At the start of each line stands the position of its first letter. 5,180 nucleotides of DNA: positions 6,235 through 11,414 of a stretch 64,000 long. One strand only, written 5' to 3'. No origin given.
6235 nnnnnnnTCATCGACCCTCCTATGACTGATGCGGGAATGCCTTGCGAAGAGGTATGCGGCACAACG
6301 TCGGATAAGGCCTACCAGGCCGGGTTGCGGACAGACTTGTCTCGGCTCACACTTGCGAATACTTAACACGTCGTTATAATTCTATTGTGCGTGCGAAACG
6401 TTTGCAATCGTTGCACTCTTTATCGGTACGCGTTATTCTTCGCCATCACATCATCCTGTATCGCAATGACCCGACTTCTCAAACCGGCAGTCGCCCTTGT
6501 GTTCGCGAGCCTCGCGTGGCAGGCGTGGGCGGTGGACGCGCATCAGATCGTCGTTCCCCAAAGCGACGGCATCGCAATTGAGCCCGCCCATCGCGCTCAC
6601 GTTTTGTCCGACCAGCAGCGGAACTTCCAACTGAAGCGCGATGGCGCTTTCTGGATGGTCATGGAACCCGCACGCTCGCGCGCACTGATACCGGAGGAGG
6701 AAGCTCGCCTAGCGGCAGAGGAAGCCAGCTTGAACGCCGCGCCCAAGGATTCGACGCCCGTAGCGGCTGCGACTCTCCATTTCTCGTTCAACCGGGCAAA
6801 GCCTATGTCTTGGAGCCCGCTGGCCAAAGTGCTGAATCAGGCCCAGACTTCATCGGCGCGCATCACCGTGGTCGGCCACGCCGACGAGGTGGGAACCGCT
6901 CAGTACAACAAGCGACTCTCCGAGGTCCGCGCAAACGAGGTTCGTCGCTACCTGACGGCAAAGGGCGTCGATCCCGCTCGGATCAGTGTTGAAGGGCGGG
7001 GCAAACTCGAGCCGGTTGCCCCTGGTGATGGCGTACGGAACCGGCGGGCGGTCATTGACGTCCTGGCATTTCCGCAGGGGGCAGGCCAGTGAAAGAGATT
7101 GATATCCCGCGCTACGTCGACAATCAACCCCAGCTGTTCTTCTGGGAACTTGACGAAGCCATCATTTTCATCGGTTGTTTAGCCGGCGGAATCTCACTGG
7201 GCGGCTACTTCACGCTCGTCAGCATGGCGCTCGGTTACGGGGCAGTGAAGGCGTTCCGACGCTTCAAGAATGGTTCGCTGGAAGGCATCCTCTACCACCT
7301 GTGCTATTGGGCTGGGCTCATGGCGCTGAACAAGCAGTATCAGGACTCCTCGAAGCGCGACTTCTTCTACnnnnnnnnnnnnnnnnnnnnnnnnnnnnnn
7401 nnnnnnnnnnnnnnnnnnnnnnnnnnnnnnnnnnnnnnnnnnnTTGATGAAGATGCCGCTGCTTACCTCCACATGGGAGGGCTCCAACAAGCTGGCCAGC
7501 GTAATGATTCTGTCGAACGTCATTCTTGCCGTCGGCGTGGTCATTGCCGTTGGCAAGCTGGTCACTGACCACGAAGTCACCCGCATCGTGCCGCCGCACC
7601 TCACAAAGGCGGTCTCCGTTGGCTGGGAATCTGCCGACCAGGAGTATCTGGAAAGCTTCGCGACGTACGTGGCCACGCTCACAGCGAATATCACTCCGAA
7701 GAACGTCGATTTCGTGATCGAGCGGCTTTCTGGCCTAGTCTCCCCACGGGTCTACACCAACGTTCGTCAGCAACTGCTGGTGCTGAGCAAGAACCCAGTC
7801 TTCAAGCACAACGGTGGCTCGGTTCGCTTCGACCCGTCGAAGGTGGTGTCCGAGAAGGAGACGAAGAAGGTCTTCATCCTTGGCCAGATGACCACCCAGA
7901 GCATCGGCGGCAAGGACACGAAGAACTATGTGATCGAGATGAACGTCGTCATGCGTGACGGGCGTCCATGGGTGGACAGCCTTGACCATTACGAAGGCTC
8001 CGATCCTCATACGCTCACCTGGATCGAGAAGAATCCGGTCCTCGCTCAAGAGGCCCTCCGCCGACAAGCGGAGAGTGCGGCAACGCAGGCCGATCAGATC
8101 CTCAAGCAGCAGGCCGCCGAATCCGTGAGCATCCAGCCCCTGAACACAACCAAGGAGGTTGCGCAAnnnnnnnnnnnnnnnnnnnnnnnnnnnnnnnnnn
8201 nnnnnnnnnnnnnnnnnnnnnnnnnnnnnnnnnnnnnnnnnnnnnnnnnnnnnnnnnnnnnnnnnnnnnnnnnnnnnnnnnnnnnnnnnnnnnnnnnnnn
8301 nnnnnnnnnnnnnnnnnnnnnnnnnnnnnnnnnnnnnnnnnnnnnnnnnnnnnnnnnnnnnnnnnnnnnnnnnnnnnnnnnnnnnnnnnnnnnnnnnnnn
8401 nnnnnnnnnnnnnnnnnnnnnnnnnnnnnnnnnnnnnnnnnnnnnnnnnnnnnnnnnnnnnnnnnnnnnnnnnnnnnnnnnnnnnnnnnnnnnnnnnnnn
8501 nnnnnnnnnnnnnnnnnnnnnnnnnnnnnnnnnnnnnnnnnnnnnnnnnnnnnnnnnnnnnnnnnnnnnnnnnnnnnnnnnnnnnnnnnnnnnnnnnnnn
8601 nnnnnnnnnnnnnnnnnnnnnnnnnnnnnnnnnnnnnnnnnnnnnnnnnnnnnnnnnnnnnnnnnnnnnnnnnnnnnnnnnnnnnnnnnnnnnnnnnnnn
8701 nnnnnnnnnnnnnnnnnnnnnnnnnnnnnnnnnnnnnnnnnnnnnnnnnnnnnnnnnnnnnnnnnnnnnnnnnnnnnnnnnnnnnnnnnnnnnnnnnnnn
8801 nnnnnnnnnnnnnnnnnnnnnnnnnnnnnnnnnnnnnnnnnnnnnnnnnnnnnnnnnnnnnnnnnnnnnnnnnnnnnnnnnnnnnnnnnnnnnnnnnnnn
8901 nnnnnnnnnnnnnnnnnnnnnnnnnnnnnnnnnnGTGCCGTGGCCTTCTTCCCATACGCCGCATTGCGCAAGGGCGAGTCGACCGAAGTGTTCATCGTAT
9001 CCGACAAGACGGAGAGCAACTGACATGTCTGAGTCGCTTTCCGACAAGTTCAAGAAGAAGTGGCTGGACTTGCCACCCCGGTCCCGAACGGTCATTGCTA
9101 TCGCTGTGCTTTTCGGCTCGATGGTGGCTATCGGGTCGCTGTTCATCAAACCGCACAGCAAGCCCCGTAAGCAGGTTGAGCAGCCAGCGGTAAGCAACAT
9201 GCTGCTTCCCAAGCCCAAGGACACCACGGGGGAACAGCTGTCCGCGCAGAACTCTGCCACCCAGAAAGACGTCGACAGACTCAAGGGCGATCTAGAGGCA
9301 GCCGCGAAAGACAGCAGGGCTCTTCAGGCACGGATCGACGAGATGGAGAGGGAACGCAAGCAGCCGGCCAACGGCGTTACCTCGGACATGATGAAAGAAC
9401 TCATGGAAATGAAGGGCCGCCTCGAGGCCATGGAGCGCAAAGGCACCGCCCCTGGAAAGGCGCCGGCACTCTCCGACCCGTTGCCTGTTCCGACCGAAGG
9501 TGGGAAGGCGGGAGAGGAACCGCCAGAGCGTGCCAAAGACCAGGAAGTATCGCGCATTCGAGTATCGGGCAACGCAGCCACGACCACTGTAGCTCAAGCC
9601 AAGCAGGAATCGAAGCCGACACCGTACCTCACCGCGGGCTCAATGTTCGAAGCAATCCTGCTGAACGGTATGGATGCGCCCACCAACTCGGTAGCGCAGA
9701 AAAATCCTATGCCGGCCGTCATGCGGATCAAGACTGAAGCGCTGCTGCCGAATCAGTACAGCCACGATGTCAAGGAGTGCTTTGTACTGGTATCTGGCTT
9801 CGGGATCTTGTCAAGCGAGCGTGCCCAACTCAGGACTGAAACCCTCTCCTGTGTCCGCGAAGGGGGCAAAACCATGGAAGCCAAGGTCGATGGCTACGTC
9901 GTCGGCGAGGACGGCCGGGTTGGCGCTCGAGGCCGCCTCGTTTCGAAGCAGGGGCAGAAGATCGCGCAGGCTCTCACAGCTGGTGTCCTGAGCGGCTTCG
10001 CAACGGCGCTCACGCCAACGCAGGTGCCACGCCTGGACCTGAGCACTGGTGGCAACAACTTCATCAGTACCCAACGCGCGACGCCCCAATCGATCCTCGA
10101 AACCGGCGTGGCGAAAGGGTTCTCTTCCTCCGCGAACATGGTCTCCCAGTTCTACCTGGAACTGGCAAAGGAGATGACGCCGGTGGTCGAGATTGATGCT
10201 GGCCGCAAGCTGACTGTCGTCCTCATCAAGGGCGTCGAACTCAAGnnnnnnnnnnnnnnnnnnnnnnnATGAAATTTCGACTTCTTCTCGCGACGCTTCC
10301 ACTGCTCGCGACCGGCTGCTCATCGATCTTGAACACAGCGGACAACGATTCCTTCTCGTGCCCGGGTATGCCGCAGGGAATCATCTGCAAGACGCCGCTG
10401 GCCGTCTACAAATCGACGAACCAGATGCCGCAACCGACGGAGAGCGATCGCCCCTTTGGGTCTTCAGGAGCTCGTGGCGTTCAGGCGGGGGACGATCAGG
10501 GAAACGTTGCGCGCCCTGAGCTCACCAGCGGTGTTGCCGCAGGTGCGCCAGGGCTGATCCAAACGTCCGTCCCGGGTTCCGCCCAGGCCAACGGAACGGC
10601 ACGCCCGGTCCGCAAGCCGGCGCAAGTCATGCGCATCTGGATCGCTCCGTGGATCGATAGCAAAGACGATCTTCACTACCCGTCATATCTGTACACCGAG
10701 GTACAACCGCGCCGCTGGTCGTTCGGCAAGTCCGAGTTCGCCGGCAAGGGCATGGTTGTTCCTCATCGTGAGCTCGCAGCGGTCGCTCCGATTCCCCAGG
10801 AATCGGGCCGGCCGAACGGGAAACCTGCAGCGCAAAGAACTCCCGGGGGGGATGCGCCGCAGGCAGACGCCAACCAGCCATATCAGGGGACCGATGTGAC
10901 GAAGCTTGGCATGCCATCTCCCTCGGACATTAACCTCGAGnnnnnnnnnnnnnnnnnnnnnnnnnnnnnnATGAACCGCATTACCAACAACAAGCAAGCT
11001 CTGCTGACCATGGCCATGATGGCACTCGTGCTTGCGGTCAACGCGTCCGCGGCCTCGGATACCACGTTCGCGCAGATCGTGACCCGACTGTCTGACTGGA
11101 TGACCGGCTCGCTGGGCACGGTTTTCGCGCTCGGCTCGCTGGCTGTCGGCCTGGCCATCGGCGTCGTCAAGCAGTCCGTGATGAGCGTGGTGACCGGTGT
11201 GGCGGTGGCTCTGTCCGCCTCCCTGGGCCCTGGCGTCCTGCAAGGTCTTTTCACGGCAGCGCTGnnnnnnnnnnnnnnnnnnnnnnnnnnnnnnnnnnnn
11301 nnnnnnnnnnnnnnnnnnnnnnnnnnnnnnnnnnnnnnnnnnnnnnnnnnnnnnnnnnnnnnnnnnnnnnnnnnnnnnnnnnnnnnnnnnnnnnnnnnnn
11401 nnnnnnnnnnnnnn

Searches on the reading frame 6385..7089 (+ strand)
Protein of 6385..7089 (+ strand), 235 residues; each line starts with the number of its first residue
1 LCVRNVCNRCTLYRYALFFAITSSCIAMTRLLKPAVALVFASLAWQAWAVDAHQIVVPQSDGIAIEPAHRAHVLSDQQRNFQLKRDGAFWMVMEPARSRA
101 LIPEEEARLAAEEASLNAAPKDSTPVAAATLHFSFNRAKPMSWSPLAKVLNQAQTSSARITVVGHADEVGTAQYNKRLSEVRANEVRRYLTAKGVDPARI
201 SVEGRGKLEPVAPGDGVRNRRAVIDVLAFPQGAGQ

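Call 4: search_protein_families(library=ncbifam, proteins=[window:6385-7089:+], max_evalue=0.01)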
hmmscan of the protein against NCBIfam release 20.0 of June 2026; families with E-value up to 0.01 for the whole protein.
window:6385-7089:+ (235 aa): 30 families (the best 25 are shown)
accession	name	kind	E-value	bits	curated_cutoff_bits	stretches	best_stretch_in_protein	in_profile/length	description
NF053611.1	YiaD_Gzip_OmpA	equivalog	1e-19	71.1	175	1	145-220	123-196/206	YiaD family glycine zipper/OmpA-like lipoprotein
NF045787.1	OmpABordt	equivalog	4.3e-19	68.9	200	1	113-226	71-189/194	outer membrane protein OmpA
NF053612.1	anchor_PA1041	equivalog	7.6e-17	62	250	1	128-216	128-221/236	PA1041 family peptidoglycan-binding anchor lipoprotein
NF008071.1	PRK10808.1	equivalog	1.1e-15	57.9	277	1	149-228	256-337/358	porin OmpA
NF053613.1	OMP_toxin_LptF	equivalog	2.3e-15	57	400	1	95-218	106-233/256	lipotoxin F family OmpA-related lipoprotein LptF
NF053585.1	OMP_LP_YfiB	equivalog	9.9e-15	54.8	128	1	146-224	78-158/163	outer membrane lipoprotein YfiB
TIGR02802.1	Pal_lipo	equivalog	1.4e-13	50.8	125.35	1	153-224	27-102/104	peptidoglycan-associated lipoprotein Pal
TIGR03789.1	pdsO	hypoth_equivalog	3.1e-13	50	152.2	1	146-212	161-225/243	sortase-associated OmpA-like protein PdsO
TIGR03350.1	type_VI_ompA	equivalog_domain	1.2e-12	47.9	139.8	1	147-225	53-136/137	type VI secretion system protein TssL, long form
NF047726.1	AutTranAdhPGAsTpgA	equivalog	1.4e-12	47.4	350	1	124-228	149-259/268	trimeric autotransporter adhesin/peptidogylcan-associated protein TpgA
NF008067.1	PRK10802.1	equivalog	1.9e-12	47.4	261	1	155-224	96-169/171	peptidoglycan-associated lipoprotein Pal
NF052230.1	T9SS_PorE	exception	7.4e-12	44.3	600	1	125-210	511-599/648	PorE family type IX secretion system protein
NF005444.0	PRK07033.1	equivalog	8e-11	41.5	520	1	149-231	336-426/438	DotU family type VI secretion system protein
NF007804.1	PRK10510.1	equivalog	2.6e-09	36.8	307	1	147-215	135-201/219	OmpA family lipoprotein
NF033763.1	exchanger_TraB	exception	1.2e-08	33.4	700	1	147-216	415-483/522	outer membrane exchange protein TraB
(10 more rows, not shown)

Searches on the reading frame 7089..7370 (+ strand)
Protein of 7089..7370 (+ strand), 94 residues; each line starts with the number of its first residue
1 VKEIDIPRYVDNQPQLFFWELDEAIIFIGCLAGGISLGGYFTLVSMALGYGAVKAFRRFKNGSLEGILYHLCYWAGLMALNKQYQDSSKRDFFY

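Call 4: search_protein_families(library=ncbifam, proteins=[window:7089-7370:+], max_evalue=0.01)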
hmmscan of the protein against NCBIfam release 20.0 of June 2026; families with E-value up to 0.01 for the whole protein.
window:7089-7370:+ (94 aa): 1 family
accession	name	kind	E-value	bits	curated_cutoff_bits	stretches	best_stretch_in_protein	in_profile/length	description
TIGR02762.1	TraL_TIGR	equivalog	5.8e-15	55.7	30.95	1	3-90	2-92/95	type IV conjugative transfer system protein TraL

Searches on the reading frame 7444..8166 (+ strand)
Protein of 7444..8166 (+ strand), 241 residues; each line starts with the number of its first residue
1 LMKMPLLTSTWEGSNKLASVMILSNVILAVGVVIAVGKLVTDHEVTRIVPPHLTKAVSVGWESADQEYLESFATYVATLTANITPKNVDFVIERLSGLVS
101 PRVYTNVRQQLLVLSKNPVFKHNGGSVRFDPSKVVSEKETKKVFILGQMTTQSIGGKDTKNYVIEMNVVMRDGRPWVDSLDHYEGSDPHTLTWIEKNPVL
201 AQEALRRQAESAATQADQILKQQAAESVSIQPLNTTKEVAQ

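Call 4: search_protein_families(library=ncbifam, proteins=[window:7444-8166:+], max_evalue=0.01)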
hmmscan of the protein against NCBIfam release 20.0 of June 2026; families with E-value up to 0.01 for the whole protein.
window:7444-8166:+ (241 aa): 1 family
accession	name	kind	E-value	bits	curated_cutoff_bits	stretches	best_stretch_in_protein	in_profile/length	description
TIGR02761.1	TraE_TIGR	equivalog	2.4e-24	86.2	109.05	1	17-176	17-176/181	type IV conjugative transfer system protein TraE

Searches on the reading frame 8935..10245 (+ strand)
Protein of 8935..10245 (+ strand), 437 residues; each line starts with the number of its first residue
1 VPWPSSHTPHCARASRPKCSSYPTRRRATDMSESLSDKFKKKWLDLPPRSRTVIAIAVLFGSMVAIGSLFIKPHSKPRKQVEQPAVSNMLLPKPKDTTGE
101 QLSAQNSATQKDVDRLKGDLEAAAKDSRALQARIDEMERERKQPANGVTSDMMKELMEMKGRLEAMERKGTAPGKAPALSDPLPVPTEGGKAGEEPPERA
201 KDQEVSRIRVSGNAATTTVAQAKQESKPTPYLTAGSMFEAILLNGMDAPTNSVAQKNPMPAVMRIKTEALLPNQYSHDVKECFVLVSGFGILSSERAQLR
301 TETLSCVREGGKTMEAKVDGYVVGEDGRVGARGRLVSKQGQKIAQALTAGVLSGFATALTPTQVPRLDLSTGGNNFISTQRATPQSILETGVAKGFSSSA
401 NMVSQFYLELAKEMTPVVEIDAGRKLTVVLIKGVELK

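Call 4: search_protein_families(library=ncbifam, proteins=[window:8935-10245:+], max_evalue=0.01)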
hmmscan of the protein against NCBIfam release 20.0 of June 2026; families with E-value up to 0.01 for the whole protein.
window:8935-10245:+ (437 aa): 1 family
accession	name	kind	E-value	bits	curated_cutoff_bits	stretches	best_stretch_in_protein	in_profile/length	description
NF010289.0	PRK13729.1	equivalog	1.7e-42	146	504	1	95-437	67-410/474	F-type conjugal transfer pilus assembly protein TraB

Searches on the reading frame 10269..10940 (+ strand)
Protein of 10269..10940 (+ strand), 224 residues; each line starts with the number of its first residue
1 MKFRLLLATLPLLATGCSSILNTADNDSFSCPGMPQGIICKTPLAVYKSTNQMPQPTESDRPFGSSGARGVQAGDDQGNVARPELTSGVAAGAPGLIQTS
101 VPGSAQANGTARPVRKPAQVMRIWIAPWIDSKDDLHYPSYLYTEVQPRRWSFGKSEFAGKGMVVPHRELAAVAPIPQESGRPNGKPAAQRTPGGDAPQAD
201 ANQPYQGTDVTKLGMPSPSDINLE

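Call 4: search_protein_families(library=ncbifam, proteins=[window:10269-10940:+], max_evalue=0.01)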
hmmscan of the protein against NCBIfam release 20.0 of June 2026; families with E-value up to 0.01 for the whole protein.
window:10269-10940:+ (224 aa): 2 families
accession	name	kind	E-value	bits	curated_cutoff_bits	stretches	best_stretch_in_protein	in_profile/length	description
TIGR02747.1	TraV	equivalog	1e-17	65.2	44.75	1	2-150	2-145/145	type IV conjugative transfer system lipoprotein TraV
NF010293.0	PRK13733.1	subfamily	1.2e-09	38.8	150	1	97-151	111-166/171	F-type conjugal transfer protein TraV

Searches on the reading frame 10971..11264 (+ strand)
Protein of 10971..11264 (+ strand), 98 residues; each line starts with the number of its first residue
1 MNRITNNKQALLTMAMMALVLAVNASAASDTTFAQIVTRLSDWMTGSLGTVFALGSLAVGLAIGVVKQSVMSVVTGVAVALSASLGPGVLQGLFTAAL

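Call 4: search_protein_families(library=ncbifam, proteins=[window:10971-11264:+], max_evalue=0.01)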
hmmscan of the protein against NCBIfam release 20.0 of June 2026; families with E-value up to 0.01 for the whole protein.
window:10971-11264:+ (98 aa): 2 families
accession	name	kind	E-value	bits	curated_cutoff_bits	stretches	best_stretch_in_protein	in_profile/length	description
NF041281.1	TraA_gammapb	subfamily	6.5e-20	71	50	1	27-97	4-74/75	TraA family conjugative transfer protein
TIGR00900.1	2A0121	subfamily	0.0023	17.4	319.6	1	8-85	208-288/364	H+ Antiporter protein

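Call 39: search_protein_families(library=pfam, proteins=[window:10971-11264:+], max_evalue=0.01)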
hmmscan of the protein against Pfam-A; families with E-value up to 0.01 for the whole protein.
window:10971-11264:+ (98 aa): 1 family
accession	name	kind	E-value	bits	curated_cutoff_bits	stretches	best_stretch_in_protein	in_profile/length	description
PF04956.18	TrbC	-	0.0015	19.1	27.9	1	2-84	2-92/98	TrbC/VIRB2 pilin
